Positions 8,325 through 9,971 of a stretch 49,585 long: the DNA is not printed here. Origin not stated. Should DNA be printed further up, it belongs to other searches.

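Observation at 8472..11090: Bacterial surface lipoprotein carrying an expanded thaumatin (PR-5)-like domain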

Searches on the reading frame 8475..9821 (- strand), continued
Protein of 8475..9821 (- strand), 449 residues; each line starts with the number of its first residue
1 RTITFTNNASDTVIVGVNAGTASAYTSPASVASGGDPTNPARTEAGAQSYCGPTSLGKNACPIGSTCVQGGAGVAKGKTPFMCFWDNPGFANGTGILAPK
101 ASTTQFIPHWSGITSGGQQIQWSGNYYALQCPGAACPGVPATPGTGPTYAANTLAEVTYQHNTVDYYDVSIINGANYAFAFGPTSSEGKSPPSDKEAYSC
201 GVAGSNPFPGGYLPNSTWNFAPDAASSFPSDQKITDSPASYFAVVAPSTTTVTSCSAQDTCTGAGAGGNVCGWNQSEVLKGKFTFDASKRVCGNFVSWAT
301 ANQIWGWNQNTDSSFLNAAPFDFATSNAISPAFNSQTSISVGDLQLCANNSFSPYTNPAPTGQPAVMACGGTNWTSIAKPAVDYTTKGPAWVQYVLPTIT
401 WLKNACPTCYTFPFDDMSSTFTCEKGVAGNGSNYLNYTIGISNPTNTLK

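Call 48: predict_structure(alignment_id=A2)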
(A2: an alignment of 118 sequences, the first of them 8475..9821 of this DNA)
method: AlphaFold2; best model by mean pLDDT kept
length: 449 residues; sequences in the alignment: 118
mean_pLDDT: 92.7   pTM: 0.92
mean pLDDT of the five models: 92.7, 91.7, 91.7, 91.3, 90.8
residues with pLDDT >= 90: 371; 70-90: 62; 50-70: 11; < 50: 5
segments of 3 or more residues with pLDDT < 50: 40-43
pLDDT, mean of each block of 10 residues (from residue 1): 98 97 90 63 62 95 96 92 96 98 96 85 97 93 92 97 96 98 90 91 92 95 95 92 95 93 80 95 95 97 96 96 98 97 96 91 95 93 95 98 98 92 91 95 94
secondary structure, 60 per line:
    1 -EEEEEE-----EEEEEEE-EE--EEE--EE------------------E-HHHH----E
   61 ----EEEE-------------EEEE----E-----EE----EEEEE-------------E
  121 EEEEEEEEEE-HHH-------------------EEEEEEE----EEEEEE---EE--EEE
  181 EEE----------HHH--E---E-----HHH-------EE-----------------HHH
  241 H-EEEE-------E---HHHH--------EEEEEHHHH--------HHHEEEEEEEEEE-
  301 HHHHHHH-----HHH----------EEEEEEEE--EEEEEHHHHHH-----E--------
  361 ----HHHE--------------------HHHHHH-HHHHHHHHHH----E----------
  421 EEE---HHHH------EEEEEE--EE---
elements in order: E2-7 E13-19 E25-27 H52-55 E65-68 E82-85 E102-106 E120-130 E154-160 E165-170 E178-183 H238-241 E243-246 H258-261 E270-274 H275-278 E290-299 H301-307 E326-333 E336-340 H341-346 H389-394 H396-405 E421-423 H427-430 E437-442
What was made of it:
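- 8475..9821 (-): Long-form thaumatin-like domain aa 424-872 (449 aa, 16 Cys). AF2 pLDDT 92.7, pTM 0.92 (call 48).
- On Thaumatin family (Pfam PF00314, fold level): AF2 model pLDDT 92.7, pTM 0.92 (call 48).
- Tried and rejected: I replaced it with a domain model built from 118 diverse sequences (call 48).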

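Call 51: fold_search(model_id=the predicted structure, library=pdb)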
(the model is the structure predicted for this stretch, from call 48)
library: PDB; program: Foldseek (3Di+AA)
matches with E <= 10: 279; with E <= 0.001: 28
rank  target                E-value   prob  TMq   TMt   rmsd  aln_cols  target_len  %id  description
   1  3zs3                  2.3e-07  1.00  0.33  0.64   8.4       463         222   15  High resolution structure of Mal d 2, the thaumatin like food allergen from apple (released 2012-07-11)
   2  2ahn                  3.2e-07  1.00  0.31  0.60   9.0       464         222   14  High resolution structure of a cherry allergen Pru av 2 (released 2006-10-10)
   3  7p23_A                5.6e-07  1.00  0.31  0.56  10.1       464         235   12  Thaumatin-like protein of Puccinia graminis (released 2022-07-13)
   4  7p22_A                2.2e-06  1.00  0.32  0.61   8.2       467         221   13  Thaumatin-like protein of Amycolatopsis rifamycinica (released 2022-07-13)
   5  7p22_B                7.0e-06  1.00  0.32  0.61   7.0       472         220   12  Thaumatin-like protein of Amycolatopsis rifamycinica (released 2022-07-13)
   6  3aok                  1.8e-05  1.00  0.28  0.56   9.1       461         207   13  Crystal structure of sweet-tasting protein thaumatin II (released 2011-07-27)
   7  6e0d                  2.6e-05  1.00  0.30  0.60   8.6       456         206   11  X-ray structure of a complex of thaumatin with xylene cyanol (released 2018-09-19)
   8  5x9m                  3.8e-05  1.00  0.29  0.57   7.9       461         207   11  Structure of hyper-sweet thaumatin (D21N) (released 2018-03-14)
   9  5yyp                  3.8e-05  1.00  0.28  0.56   7.9       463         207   12  Structure K137A thaumatin (released 2018-03-21)
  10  7vcg                  4.0e-05  1.00  0.31  0.61   7.3       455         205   11  Thaumatin protected by alginate gel (released 2022-09-07)
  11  5yyq                  4.5e-05  1.00  0.29  0.57   7.8       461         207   12  Structure K78A thaumatin (released 2018-03-21)
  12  1z3q                  4.8e-05  1.00  0.31  0.64   7.4       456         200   12  Resolution of the structure of the allergenic and antifungal banana fruit thaumatin-like protein at 1.7A (released 2006-01-24)
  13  1du5_A                6.1e-05  1.00  0.30  0.62   7.7       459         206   12  THE CRYSTAL STRUCTURE OF ZEAMATIN. (released 2000-02-02)
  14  2blr                  6.1e-05  1.00  0.29  0.57   7.8       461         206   12  Thaumatin Before A High Dose X-Ray "Burn" (released 2005-09-07)
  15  4jru                  6.1e-05  1.00  0.27  0.57  11.2       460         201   12  Structure of haze forming proteins in white wines: Vitis vinifera thaumatin-like proteins (released 2014-04-02)
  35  3g7m                  6.2e-02  0.85  0.17  0.46   6.8       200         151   15  Structure of the thaumatin-like xylanase inhibitor TLXI (released 2010-03-16)
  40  5h4e                  2.8e-01  0.15  0.17  0.20  11.5       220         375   14  Crystal structure of a beta-1,3-glucanase domain (GH64) from Clostridium beijerinckii (released 2017-11-08)
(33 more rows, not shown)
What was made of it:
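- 8475..9821 (-): The 28 best fold matches are all thaumatins or thaumatin-like proteins, TM 0.53-0.67 per target (call 51).
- On Thaumatin family (Pfam PF00314, fold level): The top 28 Foldseek PDB hits are all thaumatins or thaumatin-like proteins, probability 1.00, TM 0.53-0.67 per target (call 51).
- On Glycoside hydrolase family 64: The best GH64 structure, 5h4e, is at rank 40, E 0.28, probability 0.15 (call 51).
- Closest known: Plant and fungal PR-5 thaumatin-like proteins. Same: Same fold: Foldseek probability 1.00, TM 0.53-0.67 per target (call 51).
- Closest known: Bacterial short thaumatin-like protein of Amycolatopsis rifamycinica. Same: It ranks 4th-5th among fold matches (E 2e-6, TM 0.61 per target, call 51).
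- AF2 model pLDDT 92.7 (call 48), with the top 28 Foldseek PDB hits all thaumatins or thaumatin-like proteins at probability 1.00 (call 51). Thaumatin-fold proteins can also bind proteins (xylanase inhibitor TLXI, 3g7m, call 51) or membranes. TLXI appears among the fold matches (3g7m, call 51).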

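Call 56: find_encoding_contigs(protein=P0028, flank=7000, max_places=1)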
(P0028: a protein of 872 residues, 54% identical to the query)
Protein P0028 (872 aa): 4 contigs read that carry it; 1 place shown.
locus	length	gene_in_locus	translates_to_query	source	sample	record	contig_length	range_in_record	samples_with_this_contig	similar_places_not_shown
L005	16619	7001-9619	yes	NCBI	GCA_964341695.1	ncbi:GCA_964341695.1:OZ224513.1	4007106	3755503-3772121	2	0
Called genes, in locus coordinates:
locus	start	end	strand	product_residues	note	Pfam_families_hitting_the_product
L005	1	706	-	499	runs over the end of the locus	PF04715:, PF00425:Chorismate_bind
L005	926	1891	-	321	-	PF24827:AstE_AspA_cat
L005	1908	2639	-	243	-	PF00702:Hydrolase, PF12710:HAD, PF13419:HAD_2, PF13242:Hydrolase_like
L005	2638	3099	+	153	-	PF02635:DsrE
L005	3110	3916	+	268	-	-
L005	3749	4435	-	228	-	PF00834:Ribul_P_3_epim, PF01729:QRPTase_C (faint)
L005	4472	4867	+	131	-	PF04379:DUF525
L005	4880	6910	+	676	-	PF10136:SpecificRecomb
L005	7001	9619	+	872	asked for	PF00314:Thaumatin (faint)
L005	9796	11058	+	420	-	PF00999:Na_H_Exchanger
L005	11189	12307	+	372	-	PF04107:GCS2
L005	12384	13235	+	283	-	PF07722:Peptidase_C26, PF00117:GATase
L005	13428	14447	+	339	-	PF00586:AIRS, PF02769:AIRS_C (weak)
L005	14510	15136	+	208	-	PF02798:GST_N, PF13417:GST_N_3, PF13409:GST_N_2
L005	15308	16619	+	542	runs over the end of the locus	PF13600:DUF4140, PF13598:DUF4139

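Call 57: find_encoding_contigs(protein=P0024, flank=7000, max_places=1)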
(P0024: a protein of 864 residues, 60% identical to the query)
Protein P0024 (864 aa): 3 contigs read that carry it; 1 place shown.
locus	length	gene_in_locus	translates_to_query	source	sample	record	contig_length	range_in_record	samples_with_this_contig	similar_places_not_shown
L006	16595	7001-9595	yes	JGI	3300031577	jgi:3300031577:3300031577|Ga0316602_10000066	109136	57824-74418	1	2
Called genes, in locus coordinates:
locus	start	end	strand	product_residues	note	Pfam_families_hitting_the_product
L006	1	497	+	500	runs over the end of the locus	PF00370:FGGY_N, PF02782:FGGY_C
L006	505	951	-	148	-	PF00581:Rhodanese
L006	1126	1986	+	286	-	-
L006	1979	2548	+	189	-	PF02417:Chromate_transp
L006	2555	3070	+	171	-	PF02417:Chromate_transp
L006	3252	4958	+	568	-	PF00365:PFK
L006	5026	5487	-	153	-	PF16747:Adhesin_E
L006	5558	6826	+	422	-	PF00365:PFK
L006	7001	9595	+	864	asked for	PF00314:Thaumatin (faint)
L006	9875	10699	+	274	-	PF02673:BacA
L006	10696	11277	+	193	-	PF00561:Abhydrolase_1 (faint), PF05728:UPF0227, PF12146:Hydrolase_4 (faint), PF12697:Abhydrolase_6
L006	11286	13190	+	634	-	PF00773:RNB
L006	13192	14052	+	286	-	PF03544:TonB_C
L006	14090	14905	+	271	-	PF08501:Shikimate_dh_N, PF01488:Shikimate_DH, PF18317:SDH_C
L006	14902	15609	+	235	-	PF00912:Transgly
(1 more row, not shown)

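Call 58: find_encoding_contigs(protein=P0049, flank=7000, max_places=1)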
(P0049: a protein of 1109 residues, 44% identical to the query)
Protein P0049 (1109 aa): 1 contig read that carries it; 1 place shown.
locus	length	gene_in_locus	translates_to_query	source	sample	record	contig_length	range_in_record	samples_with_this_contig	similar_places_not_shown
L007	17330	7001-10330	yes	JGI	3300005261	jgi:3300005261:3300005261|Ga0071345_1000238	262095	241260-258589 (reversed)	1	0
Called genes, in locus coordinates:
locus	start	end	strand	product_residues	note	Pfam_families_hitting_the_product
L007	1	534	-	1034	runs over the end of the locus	PF00873:ACR_tran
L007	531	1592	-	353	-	PF25919:BSH_CusB (weak)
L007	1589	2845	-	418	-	PF02321:OEP (weak)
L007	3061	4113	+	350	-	PF21320:WHD_Rv2258c, PF13489:Methyltransf_23, PF05175:MTS (weak), PF08704:GCD14 (faint), PF13649:Methyltransf_25, PF13847:Methyltransf_31, PF08241:Methyltransf_11, PF08242:Methyltransf_12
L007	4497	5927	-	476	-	-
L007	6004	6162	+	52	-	-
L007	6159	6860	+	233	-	-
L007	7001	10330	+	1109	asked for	PF05345:He_PIG, PF00314:Thaumatin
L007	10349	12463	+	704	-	PF21231:GH141_M (faint), PF13229:Beta_helix (faint)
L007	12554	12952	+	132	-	-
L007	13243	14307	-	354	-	PF00589:Phage_integrase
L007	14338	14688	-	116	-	PF12728:HTH_17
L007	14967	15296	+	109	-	-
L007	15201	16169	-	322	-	-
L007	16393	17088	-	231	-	-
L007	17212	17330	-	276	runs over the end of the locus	PF18754:Nmad3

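Call 59: find_encoding_contigs(protein=P0043, flank=7000, max_places=1)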
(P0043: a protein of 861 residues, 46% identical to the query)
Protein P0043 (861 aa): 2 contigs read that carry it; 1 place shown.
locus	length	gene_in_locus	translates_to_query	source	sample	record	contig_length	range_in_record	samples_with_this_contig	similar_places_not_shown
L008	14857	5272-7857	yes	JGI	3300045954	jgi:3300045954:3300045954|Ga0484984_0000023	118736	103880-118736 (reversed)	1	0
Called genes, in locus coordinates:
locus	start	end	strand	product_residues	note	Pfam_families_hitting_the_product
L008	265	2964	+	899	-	PF17900:Peptidase_M1_N, PF01433:Peptidase_M1, PF11940:DUF3458, PF17432:DUF3458_C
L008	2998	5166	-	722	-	PF22842:Pel9A-like_beta_helix, PF21231:GH141_M (faint), PF13229:Beta_helix (faint)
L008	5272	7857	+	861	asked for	PF00314:Thaumatin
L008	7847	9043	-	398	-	PF07690:MFS_1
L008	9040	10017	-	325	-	PF08240:ADH_N, PF00107:ADH_zinc_N, PF13602:ADH_zinc_N_2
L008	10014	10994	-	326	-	PF00892:EamA, PF03151:TPT (weak), PF00892:EamA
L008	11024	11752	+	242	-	PF00106:adh_short, PF13561:adh_short_C2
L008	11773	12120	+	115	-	PF00893:Multi_Drug_Res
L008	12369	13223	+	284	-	PF00586:AIRS, PF02769:AIRS_C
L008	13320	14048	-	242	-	PF00005:ABC_tran, PF02463:SMC_N (faint), PF13304:AAA_21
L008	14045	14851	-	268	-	PF02361:CbiQ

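Call 62: find_encoding_contigs(protein=P0192, flank=6000, max_places=1)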
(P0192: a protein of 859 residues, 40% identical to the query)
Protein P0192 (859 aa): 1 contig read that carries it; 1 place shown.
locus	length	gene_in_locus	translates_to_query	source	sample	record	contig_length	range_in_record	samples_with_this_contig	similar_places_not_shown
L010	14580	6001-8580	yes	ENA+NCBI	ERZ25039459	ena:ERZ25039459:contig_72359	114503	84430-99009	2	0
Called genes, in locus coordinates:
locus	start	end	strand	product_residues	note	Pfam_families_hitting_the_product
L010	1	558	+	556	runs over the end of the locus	PF00501:AMP-binding, PF13193:AMP-binding_C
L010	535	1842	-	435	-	PF05057:DUF676 (faint), PF07819:PGAP1, PF24096:DUF7379 (weak)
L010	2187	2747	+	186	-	PF01292:Ni_hydr_CYTB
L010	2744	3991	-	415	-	PF03435:Sacchrp_dh_NADP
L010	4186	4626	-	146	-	-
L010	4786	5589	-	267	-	PF01936:NYN (weak), PF18475:PIN7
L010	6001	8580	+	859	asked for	PF00314:Thaumatin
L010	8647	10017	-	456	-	PF00291:PALP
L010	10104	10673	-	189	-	PF00313:CSD, PF05901:Excalibur (weak)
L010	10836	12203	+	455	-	PF00004:AAA, PF13173:AAA_14 (faint)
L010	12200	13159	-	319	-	PF03060:NMO, PF01070:FMN_dh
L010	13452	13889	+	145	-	-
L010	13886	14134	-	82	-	-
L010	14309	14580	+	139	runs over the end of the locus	PF13442:Cytochrome_CBB3 (faint), PF00034:Cytochrom_C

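Call 63: find_encoding_contigs(protein=P0036, flank=6000, max_places=1)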
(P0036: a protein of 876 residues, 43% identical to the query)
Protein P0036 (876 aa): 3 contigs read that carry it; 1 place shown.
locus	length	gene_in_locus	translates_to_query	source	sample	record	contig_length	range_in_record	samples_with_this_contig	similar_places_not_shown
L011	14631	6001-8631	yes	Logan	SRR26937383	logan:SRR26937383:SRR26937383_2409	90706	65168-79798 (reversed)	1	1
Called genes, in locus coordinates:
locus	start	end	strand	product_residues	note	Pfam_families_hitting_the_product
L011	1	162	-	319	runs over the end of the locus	PF00551:Formyl_trans_N, PF02911:Formyl_trans_C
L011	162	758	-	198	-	PF03330:DPBB_1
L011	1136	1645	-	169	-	PF20589:DUF6790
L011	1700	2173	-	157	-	PF00588:SpoU_methylase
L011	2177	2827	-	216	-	PF00702:Hydrolase, PF08282:Hydrolase_3 (faint), PF12710:HAD (weak), PF13419:HAD_2, PF13242:Hydrolase_like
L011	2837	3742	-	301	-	PF01170:UPF0020 (weak), PF05971:Methyltransf_10 (weak), PF05175:MTS, PF06325:PrmA, PF13649:Methyltransf_25, PF13847:Methyltransf_31, PF08241:Methyltransf_11 (weak), PF08242:Methyltransf_12 (weak), +2 more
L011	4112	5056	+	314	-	PF00768:Peptidase_S11, PF13354:Beta-lactamase2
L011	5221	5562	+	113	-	PF00293:NUDIX (weak)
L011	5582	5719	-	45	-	-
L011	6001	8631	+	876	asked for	PF00314:Thaumatin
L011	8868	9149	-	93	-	-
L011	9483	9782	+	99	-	PF00076:RRM_1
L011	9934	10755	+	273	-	PF00561:Abhydrolase_1, PF12146:Hydrolase_4 (faint), PF12697:Abhydrolase_6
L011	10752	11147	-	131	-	PF02629:CoA_binding (weak), PF13380:CoA_binding_2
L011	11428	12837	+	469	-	PF00270:DEAD, PF04851:ResIII, PF00271:Helicase_C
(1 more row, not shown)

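Call 68: search_protein_families(library=ncbifam, proteins=[P0033, P0035, P0036, P0038, P0039, P0040, P0041, P0044, P0047, P0052], max_evalue=0.00001)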
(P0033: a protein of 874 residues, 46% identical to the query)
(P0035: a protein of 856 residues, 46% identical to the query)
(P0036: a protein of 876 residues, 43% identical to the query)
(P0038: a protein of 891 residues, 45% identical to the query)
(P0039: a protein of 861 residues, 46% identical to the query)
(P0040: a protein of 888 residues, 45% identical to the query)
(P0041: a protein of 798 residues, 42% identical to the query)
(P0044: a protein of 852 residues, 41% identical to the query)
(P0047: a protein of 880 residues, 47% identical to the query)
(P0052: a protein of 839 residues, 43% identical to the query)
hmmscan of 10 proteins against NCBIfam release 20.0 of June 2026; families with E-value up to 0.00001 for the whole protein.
P0033 (874 aa): 1 family
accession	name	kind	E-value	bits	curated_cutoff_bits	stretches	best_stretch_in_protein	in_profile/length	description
NF045527.1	LegT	equivalog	2.8e-11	42.6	1200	1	348-862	248-745/776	Dot/Icm T4SS effector LegT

P0035 (856 aa): 1 family
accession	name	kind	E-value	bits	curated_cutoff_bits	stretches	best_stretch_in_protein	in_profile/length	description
NF045527.1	LegT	equivalog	1.5e-13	50.2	1200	1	805-843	706-744/776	Dot/Icm T4SS effector LegT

P0036 (876 aa): 1 family
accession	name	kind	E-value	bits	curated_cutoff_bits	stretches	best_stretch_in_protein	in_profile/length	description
NF045527.1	LegT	equivalog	1.1e-17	63.8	1200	1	496-860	395-746/776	Dot/Icm T4SS effector LegT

P0038 (891 aa): 1 family
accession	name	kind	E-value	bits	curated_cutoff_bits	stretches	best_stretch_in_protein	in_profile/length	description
NF045527.1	LegT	equivalog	8.6e-22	77.4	1200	1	483-878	378-745/776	Dot/Icm T4SS effector LegT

P0039 (861 aa): 1 family
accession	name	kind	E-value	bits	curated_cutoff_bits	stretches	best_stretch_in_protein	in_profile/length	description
NF045527.1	LegT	equivalog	3.3e-29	101.9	1200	1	443-843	373-744/776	Dot/Icm T4SS effector LegT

P0040 (888 aa): 1 family
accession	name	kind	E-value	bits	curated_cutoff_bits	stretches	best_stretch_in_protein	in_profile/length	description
NF045527.1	LegT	equivalog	1.6e-28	99.6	1200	1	464-884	376-761/776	Dot/Icm T4SS effector LegT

P0041 (798 aa): 1 family
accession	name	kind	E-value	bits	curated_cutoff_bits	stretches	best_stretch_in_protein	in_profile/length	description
NF045527.1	LegT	equivalog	1.8e-26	92.9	1200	1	416-793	375-760/776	Dot/Icm T4SS effector LegT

P0044 (852 aa): 1 family
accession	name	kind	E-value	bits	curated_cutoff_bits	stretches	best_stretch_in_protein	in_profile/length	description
NF045527.1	LegT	equivalog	1.7e-19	69.8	1200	1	166-848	112-761/776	Dot/Icm T4SS effector LegT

P0047 (880 aa): 1 family
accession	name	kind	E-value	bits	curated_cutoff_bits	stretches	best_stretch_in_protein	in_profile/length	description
NF045527.1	LegT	equivalog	4.1e-15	55.3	1200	1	464-876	377-759/776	Dot/Icm T4SS effector LegT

P0052 (839 aa): 1 family
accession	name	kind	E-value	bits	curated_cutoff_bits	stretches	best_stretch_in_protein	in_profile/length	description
NF045527.1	LegT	equivalog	2.2e-14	52.9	1200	1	99-833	71-761/776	Dot/Icm T4SS effector LegT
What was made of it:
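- Closest known: Legionella pneumophila LegT. Same: Relatives P0044 and P0052 align with almost the whole LegT profile (call 68), so the overall layout of a beta-rich N-terminal half plus a long thaumatin-like domain is probably common to both.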
